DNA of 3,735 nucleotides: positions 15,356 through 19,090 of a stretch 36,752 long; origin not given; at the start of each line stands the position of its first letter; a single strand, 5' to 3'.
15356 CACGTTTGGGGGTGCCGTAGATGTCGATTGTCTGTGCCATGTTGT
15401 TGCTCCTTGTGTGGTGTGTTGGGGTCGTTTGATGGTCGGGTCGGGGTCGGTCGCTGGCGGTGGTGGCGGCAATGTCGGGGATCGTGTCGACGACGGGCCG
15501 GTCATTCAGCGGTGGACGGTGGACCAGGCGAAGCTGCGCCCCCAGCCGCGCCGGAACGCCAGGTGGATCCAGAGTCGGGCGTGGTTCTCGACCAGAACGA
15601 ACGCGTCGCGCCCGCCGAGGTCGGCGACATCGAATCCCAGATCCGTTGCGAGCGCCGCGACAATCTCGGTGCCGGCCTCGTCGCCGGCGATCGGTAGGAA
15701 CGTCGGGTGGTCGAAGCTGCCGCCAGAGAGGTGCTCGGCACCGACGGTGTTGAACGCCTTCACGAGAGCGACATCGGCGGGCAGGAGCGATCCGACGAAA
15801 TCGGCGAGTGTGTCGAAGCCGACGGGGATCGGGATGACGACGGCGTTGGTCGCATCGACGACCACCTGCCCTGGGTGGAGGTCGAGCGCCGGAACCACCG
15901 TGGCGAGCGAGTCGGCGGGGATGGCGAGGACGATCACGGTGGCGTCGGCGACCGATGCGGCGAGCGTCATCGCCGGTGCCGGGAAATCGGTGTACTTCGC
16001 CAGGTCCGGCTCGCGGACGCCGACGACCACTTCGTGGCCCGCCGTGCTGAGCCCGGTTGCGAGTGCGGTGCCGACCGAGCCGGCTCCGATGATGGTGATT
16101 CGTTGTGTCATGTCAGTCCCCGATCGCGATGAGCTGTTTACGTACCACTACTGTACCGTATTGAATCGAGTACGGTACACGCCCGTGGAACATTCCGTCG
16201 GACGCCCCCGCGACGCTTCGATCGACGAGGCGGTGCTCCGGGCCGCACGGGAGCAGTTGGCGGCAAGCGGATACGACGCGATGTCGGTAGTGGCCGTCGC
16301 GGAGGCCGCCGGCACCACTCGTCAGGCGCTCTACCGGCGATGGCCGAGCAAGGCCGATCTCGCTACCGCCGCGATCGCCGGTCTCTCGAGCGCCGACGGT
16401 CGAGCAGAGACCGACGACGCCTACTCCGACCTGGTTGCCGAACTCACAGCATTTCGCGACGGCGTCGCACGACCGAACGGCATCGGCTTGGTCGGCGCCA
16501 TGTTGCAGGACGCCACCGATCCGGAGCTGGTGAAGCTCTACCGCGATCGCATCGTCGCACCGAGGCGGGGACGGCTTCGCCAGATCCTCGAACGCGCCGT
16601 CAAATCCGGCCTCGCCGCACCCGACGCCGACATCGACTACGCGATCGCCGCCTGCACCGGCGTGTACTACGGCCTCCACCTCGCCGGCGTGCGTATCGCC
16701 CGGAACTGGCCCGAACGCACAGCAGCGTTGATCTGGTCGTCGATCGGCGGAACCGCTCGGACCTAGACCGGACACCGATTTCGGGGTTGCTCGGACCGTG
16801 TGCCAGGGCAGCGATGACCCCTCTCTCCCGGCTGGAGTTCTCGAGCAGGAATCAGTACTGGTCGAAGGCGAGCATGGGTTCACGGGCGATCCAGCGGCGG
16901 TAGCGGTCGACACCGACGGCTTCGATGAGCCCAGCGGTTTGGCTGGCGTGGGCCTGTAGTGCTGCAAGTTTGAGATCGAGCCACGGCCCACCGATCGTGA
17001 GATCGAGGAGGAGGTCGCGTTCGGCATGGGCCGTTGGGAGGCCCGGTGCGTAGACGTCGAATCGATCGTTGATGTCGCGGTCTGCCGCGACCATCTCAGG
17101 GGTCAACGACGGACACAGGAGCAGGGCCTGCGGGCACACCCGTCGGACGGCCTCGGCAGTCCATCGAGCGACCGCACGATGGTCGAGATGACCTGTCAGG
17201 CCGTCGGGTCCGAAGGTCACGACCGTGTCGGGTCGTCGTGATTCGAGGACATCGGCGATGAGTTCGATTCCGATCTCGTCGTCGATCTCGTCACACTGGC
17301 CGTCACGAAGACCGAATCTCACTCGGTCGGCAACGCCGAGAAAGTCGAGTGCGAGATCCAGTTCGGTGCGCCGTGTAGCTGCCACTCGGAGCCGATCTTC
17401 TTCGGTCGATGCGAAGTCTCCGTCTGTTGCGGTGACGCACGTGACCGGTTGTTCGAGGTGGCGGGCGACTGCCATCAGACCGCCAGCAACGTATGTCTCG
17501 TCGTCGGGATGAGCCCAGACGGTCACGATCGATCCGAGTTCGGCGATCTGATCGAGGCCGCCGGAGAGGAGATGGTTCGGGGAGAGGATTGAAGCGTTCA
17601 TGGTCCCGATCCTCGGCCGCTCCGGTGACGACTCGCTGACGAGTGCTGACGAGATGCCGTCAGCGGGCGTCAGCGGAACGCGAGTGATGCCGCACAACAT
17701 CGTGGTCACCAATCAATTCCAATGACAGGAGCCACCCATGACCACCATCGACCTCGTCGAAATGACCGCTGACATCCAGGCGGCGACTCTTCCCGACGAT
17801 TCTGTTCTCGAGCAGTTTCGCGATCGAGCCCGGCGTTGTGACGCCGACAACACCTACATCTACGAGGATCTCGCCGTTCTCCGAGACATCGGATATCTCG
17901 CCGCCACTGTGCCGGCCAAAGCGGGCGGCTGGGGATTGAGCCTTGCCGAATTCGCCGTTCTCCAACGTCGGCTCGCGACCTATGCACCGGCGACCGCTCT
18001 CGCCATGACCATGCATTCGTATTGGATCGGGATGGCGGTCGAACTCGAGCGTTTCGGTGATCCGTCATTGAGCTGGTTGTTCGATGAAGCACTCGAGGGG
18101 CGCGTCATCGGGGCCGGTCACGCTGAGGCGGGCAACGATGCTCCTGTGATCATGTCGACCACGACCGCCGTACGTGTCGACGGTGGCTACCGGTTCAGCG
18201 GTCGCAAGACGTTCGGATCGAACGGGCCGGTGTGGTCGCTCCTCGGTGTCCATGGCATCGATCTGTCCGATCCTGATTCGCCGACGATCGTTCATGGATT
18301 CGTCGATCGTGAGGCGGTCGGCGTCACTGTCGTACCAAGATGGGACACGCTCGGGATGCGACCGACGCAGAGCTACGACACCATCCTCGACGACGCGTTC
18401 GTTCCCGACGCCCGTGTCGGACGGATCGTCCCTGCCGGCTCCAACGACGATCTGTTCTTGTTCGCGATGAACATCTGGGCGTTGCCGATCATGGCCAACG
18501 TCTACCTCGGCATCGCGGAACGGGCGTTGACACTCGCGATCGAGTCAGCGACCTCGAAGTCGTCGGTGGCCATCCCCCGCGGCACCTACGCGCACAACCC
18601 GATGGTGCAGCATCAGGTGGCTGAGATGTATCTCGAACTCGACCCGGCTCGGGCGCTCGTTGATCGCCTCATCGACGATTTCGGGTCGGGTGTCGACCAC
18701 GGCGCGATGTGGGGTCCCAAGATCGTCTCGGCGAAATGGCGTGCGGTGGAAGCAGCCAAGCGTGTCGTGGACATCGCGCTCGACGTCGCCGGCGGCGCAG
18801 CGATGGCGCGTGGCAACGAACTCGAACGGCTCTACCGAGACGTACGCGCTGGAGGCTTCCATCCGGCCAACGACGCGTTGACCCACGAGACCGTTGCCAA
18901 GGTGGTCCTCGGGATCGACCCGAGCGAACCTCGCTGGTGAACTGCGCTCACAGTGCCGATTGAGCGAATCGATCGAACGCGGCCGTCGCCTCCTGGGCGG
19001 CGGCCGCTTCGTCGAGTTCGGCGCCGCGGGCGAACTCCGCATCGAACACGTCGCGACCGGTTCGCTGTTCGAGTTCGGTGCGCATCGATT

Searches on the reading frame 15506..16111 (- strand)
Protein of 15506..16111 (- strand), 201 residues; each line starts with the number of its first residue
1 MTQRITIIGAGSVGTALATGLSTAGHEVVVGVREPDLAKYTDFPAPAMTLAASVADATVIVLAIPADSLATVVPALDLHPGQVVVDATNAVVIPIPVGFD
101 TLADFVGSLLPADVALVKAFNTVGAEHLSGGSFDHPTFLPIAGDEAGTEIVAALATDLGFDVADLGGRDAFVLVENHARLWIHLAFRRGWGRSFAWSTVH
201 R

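Call 30: search_protein_families(library=pfam, proteins=[window:15506-16111:-], max_evalue=0.001)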
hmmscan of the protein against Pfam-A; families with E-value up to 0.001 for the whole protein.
window:15506-16111:- (201 aa): 8 families
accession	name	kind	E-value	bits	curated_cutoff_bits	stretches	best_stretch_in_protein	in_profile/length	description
PF03807.23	F420_oxidored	-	6.3e-15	56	21.6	1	4-89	1-93/94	NADP oxidoreductase coenzyme F420-dependent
PF01210.29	NAD_Gly3P_dh_N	-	1.4e-07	32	23.1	1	5-39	2-36/158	NAD-dependent glycerol-3-phosphate dehydrogenase N-terminus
PF10727.15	Rossmann-like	-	4.3e-06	26.9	23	1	5-91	17-111/131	Rossmann-like domain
PF07991.19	KARI_N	-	1.8e-05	24.8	20.6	1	3-72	5-76/165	Acetohydroxy acid isomeroreductase, NADPH-binding domain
PF02558.23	ApbA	-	6.2e-05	23.1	22.2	1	5-38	1-34/150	Ketopantoate reductase PanE/ApbA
PF03446.21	NAD_binding_2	-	0.00011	22.6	21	1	4-90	1-95/161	NAD binding domain of 6-phosphogluconate dehydrogenase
PF02826.25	2-Hacid_dh_C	-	0.00043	20.2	25.1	1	3-67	37-102/178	D-isomer specific 2-hydroxyacid dehydrogenase, NAD binding domain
PF13478.12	XdhC_C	-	0.00097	20.1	29.7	0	6-61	2-50/125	XdhC Rossmann domain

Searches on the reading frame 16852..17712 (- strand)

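Call 30: search_protein_families(library=pfam, proteins=[window:16852-17712:-], max_evalue=0.001)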
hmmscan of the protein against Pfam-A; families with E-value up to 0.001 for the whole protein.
window:16852-17712:- (286 aa): 1 family
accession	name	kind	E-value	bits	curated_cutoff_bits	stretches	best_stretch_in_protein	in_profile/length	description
PF02585.22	PIG-L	-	2.8e-25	89.7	28.2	1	64-188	2-128/129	GlcNAc-PI de-N-acetylase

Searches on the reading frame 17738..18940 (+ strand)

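Call 30: search_protein_families(library=pfam, proteins=[window:17738-18940:+], max_evalue=0.001)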
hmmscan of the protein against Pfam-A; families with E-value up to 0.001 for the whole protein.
window:17738-18940:+ (400 aa): 4 families
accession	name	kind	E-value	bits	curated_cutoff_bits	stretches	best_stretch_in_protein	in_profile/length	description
PF00441.29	Acyl-CoA_dh_1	-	3.9e-17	63.2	22.4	1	254-372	20-131/150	Acyl-CoA dehydrogenase, C-terminal domain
PF08028.16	Acyl-CoA_dh_2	-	1.9e-16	61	22.7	1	252-378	3-132/134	Acyl-CoA dehydrogenase, C-terminal domain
PF02770.24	Acyl-CoA_dh_M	-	2.1e-06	28.2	33.3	1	131-219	9-96/97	Acyl-CoA dehydrogenase, middle domain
PF02771.21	Acyl-CoA_dh_N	-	4.4e-06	27.5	22.9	1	25-107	17-97/113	Acyl-CoA dehydrogenase, N-terminal domain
